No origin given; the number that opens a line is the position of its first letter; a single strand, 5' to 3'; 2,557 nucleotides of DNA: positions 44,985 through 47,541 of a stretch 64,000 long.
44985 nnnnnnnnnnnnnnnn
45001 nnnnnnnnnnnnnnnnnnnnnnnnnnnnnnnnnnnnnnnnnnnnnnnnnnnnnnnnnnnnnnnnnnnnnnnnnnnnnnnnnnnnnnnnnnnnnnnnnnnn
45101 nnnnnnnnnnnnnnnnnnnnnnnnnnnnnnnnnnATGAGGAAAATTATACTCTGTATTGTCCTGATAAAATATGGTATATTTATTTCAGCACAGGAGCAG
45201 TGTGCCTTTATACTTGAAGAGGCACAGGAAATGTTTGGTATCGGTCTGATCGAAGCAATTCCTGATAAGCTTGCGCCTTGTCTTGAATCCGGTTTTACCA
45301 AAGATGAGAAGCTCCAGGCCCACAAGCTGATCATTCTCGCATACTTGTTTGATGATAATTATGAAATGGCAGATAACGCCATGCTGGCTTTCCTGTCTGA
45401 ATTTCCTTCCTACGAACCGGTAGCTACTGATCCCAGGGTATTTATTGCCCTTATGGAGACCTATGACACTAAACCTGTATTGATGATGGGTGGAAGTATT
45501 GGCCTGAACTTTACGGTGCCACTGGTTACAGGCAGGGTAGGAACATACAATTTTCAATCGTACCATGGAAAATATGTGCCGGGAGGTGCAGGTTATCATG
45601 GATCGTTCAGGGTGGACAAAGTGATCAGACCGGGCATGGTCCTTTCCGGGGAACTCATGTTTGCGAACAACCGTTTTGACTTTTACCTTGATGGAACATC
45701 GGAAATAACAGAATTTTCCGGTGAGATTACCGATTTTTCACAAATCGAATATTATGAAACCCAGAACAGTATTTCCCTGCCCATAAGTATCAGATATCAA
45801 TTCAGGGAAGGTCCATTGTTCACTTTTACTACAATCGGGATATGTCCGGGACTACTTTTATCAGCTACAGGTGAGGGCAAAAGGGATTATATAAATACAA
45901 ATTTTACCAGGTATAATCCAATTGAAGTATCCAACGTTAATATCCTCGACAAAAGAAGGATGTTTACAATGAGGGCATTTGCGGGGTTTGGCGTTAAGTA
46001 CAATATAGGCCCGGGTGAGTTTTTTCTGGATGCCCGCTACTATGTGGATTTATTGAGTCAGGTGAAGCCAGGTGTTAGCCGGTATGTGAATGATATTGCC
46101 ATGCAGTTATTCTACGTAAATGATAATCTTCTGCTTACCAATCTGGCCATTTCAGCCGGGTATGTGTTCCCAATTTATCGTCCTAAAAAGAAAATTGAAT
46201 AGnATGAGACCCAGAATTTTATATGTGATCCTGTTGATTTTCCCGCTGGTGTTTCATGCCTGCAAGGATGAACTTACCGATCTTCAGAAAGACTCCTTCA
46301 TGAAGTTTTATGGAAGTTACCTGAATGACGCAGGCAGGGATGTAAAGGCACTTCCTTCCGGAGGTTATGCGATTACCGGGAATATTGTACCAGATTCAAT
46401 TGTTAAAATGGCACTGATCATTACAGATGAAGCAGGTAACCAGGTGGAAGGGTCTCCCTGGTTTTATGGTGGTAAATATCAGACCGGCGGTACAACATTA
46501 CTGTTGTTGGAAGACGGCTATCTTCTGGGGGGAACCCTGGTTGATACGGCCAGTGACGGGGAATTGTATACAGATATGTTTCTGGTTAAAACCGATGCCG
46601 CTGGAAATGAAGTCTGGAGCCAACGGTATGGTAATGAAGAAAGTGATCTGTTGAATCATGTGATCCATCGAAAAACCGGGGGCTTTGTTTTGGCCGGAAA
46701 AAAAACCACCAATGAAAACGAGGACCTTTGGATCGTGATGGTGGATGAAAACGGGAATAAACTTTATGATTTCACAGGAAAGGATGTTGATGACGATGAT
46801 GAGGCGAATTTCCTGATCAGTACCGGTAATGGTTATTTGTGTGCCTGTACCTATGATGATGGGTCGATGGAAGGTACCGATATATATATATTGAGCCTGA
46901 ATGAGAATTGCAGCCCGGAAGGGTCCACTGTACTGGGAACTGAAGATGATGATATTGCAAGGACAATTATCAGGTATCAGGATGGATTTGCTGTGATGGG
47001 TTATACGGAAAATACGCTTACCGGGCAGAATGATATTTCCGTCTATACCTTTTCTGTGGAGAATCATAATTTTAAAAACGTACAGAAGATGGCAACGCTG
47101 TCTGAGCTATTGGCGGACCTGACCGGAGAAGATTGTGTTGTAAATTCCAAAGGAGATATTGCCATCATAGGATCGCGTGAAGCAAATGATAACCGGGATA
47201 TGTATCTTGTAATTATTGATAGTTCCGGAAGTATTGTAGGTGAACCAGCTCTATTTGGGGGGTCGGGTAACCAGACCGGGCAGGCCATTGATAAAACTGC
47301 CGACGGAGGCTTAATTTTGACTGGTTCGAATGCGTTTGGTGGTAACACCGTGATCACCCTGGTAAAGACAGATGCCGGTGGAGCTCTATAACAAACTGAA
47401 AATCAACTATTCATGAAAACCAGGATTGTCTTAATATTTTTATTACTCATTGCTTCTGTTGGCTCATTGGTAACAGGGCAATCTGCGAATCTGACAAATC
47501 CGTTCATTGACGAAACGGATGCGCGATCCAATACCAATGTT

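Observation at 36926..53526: Six-gene operon linking inner-membrane signalling proteins, a transmembrane STAND NTPase, OM components and a giant T9SS cargo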

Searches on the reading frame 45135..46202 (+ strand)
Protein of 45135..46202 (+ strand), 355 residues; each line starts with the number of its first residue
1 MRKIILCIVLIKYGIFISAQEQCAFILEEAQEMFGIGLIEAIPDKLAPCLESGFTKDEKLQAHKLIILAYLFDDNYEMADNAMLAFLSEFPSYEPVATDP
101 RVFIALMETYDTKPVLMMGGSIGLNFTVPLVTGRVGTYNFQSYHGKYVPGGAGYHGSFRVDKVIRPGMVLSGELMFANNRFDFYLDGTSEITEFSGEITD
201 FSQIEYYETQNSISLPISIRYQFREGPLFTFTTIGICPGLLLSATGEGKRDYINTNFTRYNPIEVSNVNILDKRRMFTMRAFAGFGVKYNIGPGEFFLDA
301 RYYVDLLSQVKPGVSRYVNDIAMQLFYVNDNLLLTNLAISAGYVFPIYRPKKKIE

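Call 3: search_protein_families(library=pfam, proteins=[window:45135-46202:+], max_evalue=0.01)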
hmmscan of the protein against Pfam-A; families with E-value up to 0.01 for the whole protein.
window:45135-46202:+ (355 aa): 1 family
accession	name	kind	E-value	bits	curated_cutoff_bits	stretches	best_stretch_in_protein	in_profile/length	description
PF13568.12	OMP_b-brl_2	-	2.2e-06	28.3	27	1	151-304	37-168/175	Outer membrane protein beta-barrel domain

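Call 4: search_protein_families(library=ncbifam, proteins=[window:45135-46202:+], max_evalue=0.01)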
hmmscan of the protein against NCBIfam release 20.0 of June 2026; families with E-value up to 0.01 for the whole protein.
window:45135-46202:+ (355 aa): 0 families

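Call 29: search_solved_structures(query=A5, max_evalue=1)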
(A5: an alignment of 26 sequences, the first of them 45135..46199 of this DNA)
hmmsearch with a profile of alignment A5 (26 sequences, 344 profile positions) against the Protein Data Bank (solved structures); distinct sequences matched with E-value up to 1: 5.
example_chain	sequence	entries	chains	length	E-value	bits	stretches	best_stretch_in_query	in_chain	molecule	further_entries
9n2d_B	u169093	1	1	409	0.068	15.9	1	112-183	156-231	Bam G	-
9unw_B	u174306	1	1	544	0.3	13.8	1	217-292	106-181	T-complex protein 1 subunit eta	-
1k24_A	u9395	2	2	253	0.54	12.9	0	136-188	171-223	outer membrane protein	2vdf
3iyg_H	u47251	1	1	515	0.72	12.5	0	217-291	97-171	T-complex protein 1 subunit eta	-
4b2t_H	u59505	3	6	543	0.78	12.4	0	217-291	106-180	T-COMPLEX PROTEIN 1 SUBUNIT ETA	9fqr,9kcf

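Call 34: find_homologous_proteins(query=window:45135-46202:+, max_evalue=0.00001)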
Query window:45135-46202:+ (355 aa): 49 proteins with E <= 0.00001 among 1273 candidates.
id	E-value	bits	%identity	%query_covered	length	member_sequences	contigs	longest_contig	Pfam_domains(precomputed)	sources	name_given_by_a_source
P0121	1.8e-236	802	100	100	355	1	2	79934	PF13568.13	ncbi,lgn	ncbi:MAG: outer membrane beta-barrel protein [Bacteroidales bacterium]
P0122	4.2e-138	479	58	100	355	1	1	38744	PF13568.13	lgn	-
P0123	1.6e-137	477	61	96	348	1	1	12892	-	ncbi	-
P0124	1.6e-136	473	58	100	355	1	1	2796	PF13568.13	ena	-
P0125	4.4e-136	472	58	100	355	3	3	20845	PF13568.13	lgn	-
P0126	1.4e-134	467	60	99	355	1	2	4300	PF13568.13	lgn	-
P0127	4.9e-128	446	58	95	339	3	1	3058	PF13568.13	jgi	jgi:hypothetical protein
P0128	1.0e-127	445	54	99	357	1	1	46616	-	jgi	-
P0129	1.3e-127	444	59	95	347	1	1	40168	-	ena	-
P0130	7.4e-126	438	56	99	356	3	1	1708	PF13568.13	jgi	jgi:hypothetical protein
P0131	2.5e-123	430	55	100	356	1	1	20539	PF13568.13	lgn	-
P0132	1.1e-122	428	55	97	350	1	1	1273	PF13568.13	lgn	-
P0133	5.1e-122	426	54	99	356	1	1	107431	PF13568.13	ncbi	-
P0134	1.4e-120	421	55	94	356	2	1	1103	-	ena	-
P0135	8.7e-120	418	54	99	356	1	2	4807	-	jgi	-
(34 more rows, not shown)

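Call 49: search_protein_families(library=padloc, proteins=[window:45135-46202:+], max_evalue=0.001)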
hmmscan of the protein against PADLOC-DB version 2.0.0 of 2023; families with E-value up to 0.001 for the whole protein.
window:45135-46202:+ (355 aa): 0 families

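Call 50: predict_structure(alignment_id=A6)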
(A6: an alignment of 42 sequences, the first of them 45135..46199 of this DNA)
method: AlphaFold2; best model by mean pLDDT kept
length: 355 residues; sequences in the alignment: 42
mean_pLDDT: 87.0   pTM: 0.72
mean pLDDT of the five models: 87.0, 86.5, 85.7, 84.8, 84.1
residues with pLDDT >= 90: 186; 70-90: 135; 50-70: 32; < 50: 2
segments of 3 or more residues with pLDDT < 50: none
pLDDT, mean of each block of 10 residues (from residue 1): 78 62 87 90 88 86 94 92 91 87 90 89 96 70 78 96 91 97 73 63 88 98 85 97 94 77 90 94 96 91 94 83 80 94 91 74
secondary structure, 60 per line:
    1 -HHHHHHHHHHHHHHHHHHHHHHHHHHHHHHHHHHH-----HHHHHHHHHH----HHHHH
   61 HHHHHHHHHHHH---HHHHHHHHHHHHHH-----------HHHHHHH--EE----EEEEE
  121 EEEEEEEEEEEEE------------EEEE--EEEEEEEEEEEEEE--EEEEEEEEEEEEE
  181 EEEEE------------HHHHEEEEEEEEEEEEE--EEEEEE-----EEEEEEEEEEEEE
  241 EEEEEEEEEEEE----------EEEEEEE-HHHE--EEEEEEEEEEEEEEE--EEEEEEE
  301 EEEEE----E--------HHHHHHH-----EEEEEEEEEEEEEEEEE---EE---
elements in order: H2-36 H42-51 H56-72 H76-89 H101-107 E116-133 E146-149 E152-165 E168-185 H198-201 E202-214 E217-222 E228-252 E263-269 E277-291 E294-305 H319-325 E331-347

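Call 55: fold_search(model_id=the predicted structure, library=pdb)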
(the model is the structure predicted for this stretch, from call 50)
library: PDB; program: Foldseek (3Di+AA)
matches with E <= 10: 1002; with E <= 0.001: 63
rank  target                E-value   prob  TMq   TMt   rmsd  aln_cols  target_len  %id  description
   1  9fzc_A                2.5e-07  1.00  0.31  0.57   8.1       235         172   10  Structure of OmpA-short in complex with nanobody Nb01 (released 2024-07-17)
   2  3qrc_B                5.5e-07  1.00  0.27  0.52   9.4       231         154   12  The crystal structure of Ail, the attachment invasion locus protein of Yersinia pestis, in complex with the heparin an (released 2011-11-23)
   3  3qrc_A                7.3e-07  1.00  0.27  0.52   9.3       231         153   13  The crystal structure of Ail, the attachment invasion locus protein of Yersinia pestis, in complex with the heparin an (released 2011-11-23)
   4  9nh1_B                8.1e-07  1.00  0.23  0.29  21.2       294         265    7  In situ cryo-EM structure of porin I of the Legionella Dot/Icm T4SS machine (released 2025-09-17)
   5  9fzd_A                1.5e-06  1.00  0.32  0.59   7.2       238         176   10  Structure of OmpA-long in complex with nanobody Nb39 (released 2024-07-17)
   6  9nh1_A                1.9e-06  1.00  0.23  0.30  22.5       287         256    9  In situ cryo-EM structure of porin I of the Legionella Dot/Icm T4SS machine (released 2025-09-17)
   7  9nh2_A                2.4e-06  1.00  0.32  0.44   7.7       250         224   10  In situ cryo-EM structure of porin III of the Legionella Dot/Icm T4SS machine (released 2025-09-17)
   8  8qxp                  3.2e-06  1.00  0.31  0.55   8.4       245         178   10  Crystal structure of the outer membrane porin OmpW from Klebsiella pneumoniae (released 2024-01-24)
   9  2x56                  4.7e-06  1.00  0.36  0.45  10.7       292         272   10  Yersinia Pestis Plasminogen Activator Pla (Native) (released 2010-07-28)
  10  2x4m_C                6.6e-06  1.00  0.37  0.44   9.0       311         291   10  Yersinia Pestis Plasminogen Activator Pla (released 2010-07-28)
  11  2f1v_A                9.7e-06  1.00  0.33  0.59   7.5       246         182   11  Outer membrane protein OmpW (released 2006-01-24)
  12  9a34_MODEL_1_A        1.0e-05  1.00  0.29  0.32  16.4       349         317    8  Model of E. coli OmpT by in-cell photo-crosslinking MS and deep learning (released 2023-02-24)
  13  7xw0_A                1.3e-05  1.00  0.31  0.39  13.2       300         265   10  Crystal structure of pOmpT (released 2023-05-31)
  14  4v3g_B                1.3e-05  0.97  0.18  0.19  21.3       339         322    9  Crystal structure of CymA from Klebsiella oxytoca (released 2015-06-03)
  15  4dcb_A                1.5e-05  1.00  0.37  0.44   8.5       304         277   10  Y. pestis Plasminogen Activator Pla in Complex with Human Plasminogen Activation Loop Peptide ALP11 (released 2012-06-06)
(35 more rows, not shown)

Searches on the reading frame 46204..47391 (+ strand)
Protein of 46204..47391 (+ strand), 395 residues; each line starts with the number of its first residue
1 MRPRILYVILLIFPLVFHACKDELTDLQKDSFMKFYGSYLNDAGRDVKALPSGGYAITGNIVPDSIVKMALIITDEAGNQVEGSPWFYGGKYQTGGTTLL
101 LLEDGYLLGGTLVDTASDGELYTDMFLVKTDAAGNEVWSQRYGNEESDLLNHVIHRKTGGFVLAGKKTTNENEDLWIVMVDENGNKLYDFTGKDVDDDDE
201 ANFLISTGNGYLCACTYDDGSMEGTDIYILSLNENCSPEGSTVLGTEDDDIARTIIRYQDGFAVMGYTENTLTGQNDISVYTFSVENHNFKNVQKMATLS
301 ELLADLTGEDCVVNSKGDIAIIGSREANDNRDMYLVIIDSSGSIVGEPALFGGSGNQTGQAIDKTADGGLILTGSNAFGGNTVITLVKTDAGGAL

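Call 3: search_protein_families(library=pfam, proteins=[window:46204-47391:+], max_evalue=0.01)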
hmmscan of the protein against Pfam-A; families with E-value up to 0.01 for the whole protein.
window:46204-47391:+ (395 aa): 0 families

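Call 4: search_protein_families(library=ncbifam, proteins=[window:46204-47391:+], max_evalue=0.01)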
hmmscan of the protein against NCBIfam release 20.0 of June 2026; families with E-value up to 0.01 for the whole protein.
window:46204-47391:+ (395 aa): 1 family
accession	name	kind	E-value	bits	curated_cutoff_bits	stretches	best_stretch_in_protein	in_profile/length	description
NF047494.1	Lepto_SBBP_lipo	equivalog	0.0014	17.4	400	0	122-149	159-426/466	SBBP repeat beta-propeller lipoprotein, LipL53 family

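Call 27: search_protein_families(library=pfam, alignment_id=A4, max_evalue=0.01)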
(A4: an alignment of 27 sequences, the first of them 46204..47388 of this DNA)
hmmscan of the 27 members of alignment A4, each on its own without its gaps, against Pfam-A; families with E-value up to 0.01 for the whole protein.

A. member 1, window:46204-47388:+ (395 aa): 0 families

B. families by the number of members that match (of 27 scanned): 3 families
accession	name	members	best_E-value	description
PF09837.15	DUF2064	1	6.1e-05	Uncharacterized protein conserved in bacteria (DUF2064)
PF13360.13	PQQ_2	1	0.00018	Outer membrane protein assembly factor BamB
PF12378.14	P1_N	1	0.00099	Mycoplasma adhesin P1, N-terminal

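Call 28: search_solved_structures(query=A4, max_evalue=1)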
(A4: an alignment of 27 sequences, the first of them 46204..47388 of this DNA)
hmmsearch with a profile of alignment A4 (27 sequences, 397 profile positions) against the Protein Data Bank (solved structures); distinct sequences matched with E-value up to 1: 12.
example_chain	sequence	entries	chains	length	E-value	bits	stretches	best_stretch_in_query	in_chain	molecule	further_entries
7fh6_A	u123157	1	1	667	5e-29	104.8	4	112-252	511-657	CylK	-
7fh7_A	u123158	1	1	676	5.4e-29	104.7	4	112-252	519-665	CylK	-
7ron_A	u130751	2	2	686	5.8e-29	104.6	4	112-252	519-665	CylK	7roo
7fh8_A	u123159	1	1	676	6.1e-29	104.6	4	112-252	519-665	CylK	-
8prj_A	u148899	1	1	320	1.1e-14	57.7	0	329-378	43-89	v31Bagel8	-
8prs_A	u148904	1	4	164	3.1e-07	33.1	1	329-379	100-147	nvBagel4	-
8pra_A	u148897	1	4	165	1.2e-06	31.2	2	328-378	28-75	Cell surface protein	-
8prl_A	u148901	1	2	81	0.0024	20.3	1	329-378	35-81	Cell surface protein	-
8pro_A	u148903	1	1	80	0.018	17.4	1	328-379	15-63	Cell surface protein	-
8prd_A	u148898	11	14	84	0.021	17.2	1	328-379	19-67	Cell surface protein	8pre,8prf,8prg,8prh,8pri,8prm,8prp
8pr9_A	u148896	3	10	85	0.12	14.6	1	326-379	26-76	Cell surface protein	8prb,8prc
7qzq_A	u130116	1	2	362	0.96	11.7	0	303-386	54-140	Kelch repeat and BTB domain-containing protein 12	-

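Call 35: find_homologous_proteins(query=window:46204-47391:+, max_evalue=0.00001)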
Query window:46204-47391:+ (395 aa): 613 proteins with E <= 0.00001 among 8000 candidates; the best 120 are listed.
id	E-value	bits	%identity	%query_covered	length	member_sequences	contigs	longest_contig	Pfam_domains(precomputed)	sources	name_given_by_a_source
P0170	3.3e-259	878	99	100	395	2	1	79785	-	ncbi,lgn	ncbi:MAG: hypothetical protein WD578_12795 [Bacteroidales bacterium]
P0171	7.0e-175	600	65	95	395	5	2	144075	-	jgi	jgi:hypothetical protein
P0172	1.8e-173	595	65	100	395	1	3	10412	-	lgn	-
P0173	1.8e-170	585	65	100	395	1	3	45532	-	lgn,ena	-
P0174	1.5e-163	563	66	95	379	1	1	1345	-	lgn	-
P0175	4.7e-159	548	61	100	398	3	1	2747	-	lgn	-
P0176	2.7e-157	542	61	96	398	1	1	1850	-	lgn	-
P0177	8.9e-156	537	61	96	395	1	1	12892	-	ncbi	-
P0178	7.5e-153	527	59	100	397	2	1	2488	-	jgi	-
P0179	6.7e-152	524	58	100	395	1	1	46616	-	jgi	-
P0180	1.8e-144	500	54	100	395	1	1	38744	-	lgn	-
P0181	2.3e-142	493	57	100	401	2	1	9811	-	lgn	-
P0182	4.3e-141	489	53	100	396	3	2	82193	-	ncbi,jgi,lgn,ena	-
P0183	7.5e-139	481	54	100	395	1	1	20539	-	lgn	-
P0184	3.1e-136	473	56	95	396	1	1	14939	-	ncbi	-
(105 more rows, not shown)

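Call 49: search_protein_families(library=padloc, proteins=[window:46204-47391:+], max_evalue=0.001)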
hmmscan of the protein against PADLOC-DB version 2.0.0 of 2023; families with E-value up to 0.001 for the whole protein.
window:46204-47391:+ (395 aa): 0 families

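Call 52: predict_structure(alignment_id=A7)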
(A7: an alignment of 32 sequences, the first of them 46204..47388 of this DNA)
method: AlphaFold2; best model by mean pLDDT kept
length: 395 residues; sequences in the alignment: 32
mean_pLDDT: 91.2   pTM: 0.88
mean pLDDT of the five models: 91.2, 91.1, 91.1, 90.7, 90.7
residues with pLDDT >= 90: 305; 70-90: 62; 50-70: 24; < 50: 4
segments of 3 or more residues with pLDDT < 50: 20-22
pLDDT, mean of each block of 10 residues (from residue 1): 67 60 64 92 97 96 93 96 95 97 97 89 96 97 90 94 94 92 95 75 94 89 85 92 93 96 97 95 94 97 96 96 94 97 96 90 95 92 95 89
secondary structure, 60 per line:
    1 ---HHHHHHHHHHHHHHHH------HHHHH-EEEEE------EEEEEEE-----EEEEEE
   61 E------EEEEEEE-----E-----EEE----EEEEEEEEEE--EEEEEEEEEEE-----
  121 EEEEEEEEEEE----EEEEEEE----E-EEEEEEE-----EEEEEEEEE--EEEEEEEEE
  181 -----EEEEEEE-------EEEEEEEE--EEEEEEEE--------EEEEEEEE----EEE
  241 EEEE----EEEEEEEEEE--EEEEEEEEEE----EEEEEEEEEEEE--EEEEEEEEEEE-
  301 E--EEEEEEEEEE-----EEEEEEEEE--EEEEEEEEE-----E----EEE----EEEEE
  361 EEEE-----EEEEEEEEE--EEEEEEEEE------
elements in order: H4-19 H26-30 E32-36 E43-49 E55-61 E68-74 E86-88 E93-102 E105-115 E121-131 E136-142 E149-155 E161-169 E172-180 E186-192 E200-207 E210-217 E226-233 E238-244 E249-258 E261-270 E275-286 E289-299 E304-313 E319-327 E330-338 E349-351 E356-364 E370-378 E381-389

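Call 56: fold_search(model_id=the predicted structure, library=pdb)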
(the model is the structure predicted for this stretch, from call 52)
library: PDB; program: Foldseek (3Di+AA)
matches with E <= 10: 953; with E <= 0.001: 331
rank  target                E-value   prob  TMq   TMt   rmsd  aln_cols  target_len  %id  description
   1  7fh6                  3.9e-17  1.00  0.76  0.48   4.5       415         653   17  Friedel-Crafts alkylation enzyme CylK (released 2022-02-16)
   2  7fh7                  4.5e-17  1.00  0.76  0.48   4.4       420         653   17  Friedel-Crafts alkylation enzyme CylK mutant Y37F (released 2022-02-16)
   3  7roo                  1.8e-16  1.00  0.75  0.48   4.2       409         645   16  Crystal structure of Friedel-Crafts alkylating enzyme CylK from Cylindospermum licheniforme with bromide (released 2022-03-23)
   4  7fh8                  1.9e-16  1.00  0.76  0.48   4.4       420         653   17  Friedel-Crafts alkylation enzyme CylK mutant H391A (released 2022-02-16)
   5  7ron                  5.1e-16  1.00  0.75  0.48   4.1       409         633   17  Crystal structure of the Friedel-Crafts alkylating enzyme CylK from Cylindospermum licheniforme (released 2022-03-23)
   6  4h5i_A                1.8e-08  1.00  0.59  0.66   5.5       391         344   11  Crystal Structure of the Guanine Nucleotide Exchange Factor Sec12 (P1 form) (released 2012-11-07)
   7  4h5i_B                6.7e-08  1.00  0.59  0.66   5.4       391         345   11  Crystal Structure of the Guanine Nucleotide Exchange Factor Sec12 (P1 form) (released 2012-11-07)
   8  4h5j_B                8.5e-08  1.00  0.57  0.64   5.6       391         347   11  Crystal Structure of the Guanine Nucleotide Exchange Factor Sec12 (P64 form) (released 2012-11-07)
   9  4h5j_A                1.0e-07  1.00  0.59  0.66   5.3       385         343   11  Crystal Structure of the Guanine Nucleotide Exchange Factor Sec12 (P64 form) (released 2012-11-07)
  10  6chg_D                5.7e-07  1.00  0.55  0.53   7.5       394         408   13  Crystal structure of the yeast COMPASS catalytic module (released 2018-08-22)
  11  1uyp_A                6.5e-07  1.00  0.38  0.35  13.7       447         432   13  The three-dimensional structure of beta-fructosidase (invertase) from Thermotoga maritima (released 2004-03-22)
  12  9p1u_B                7.9e-07  1.00  0.41  0.46  11.2       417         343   10  beta-barrel assembly machine from Escherichia coli in an late state of LptD assembly (released 2026-03-11)
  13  1v04                  8.7e-07  1.00  0.42  0.47   8.3       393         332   13  serum paraoxonase by directed evolution (released 2004-04-23)
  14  8suc                  1.1e-06  1.00  0.42  0.54   6.5       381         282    9  NHL-2 NHL domain (released 2024-05-08)
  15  9r0q                  1.5e-06  1.00  0.43  0.48   8.0       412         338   13  Paraoxonase-1 in complex with terbium(III) and 2-hydroxyquinoline (released 2025-08-06)
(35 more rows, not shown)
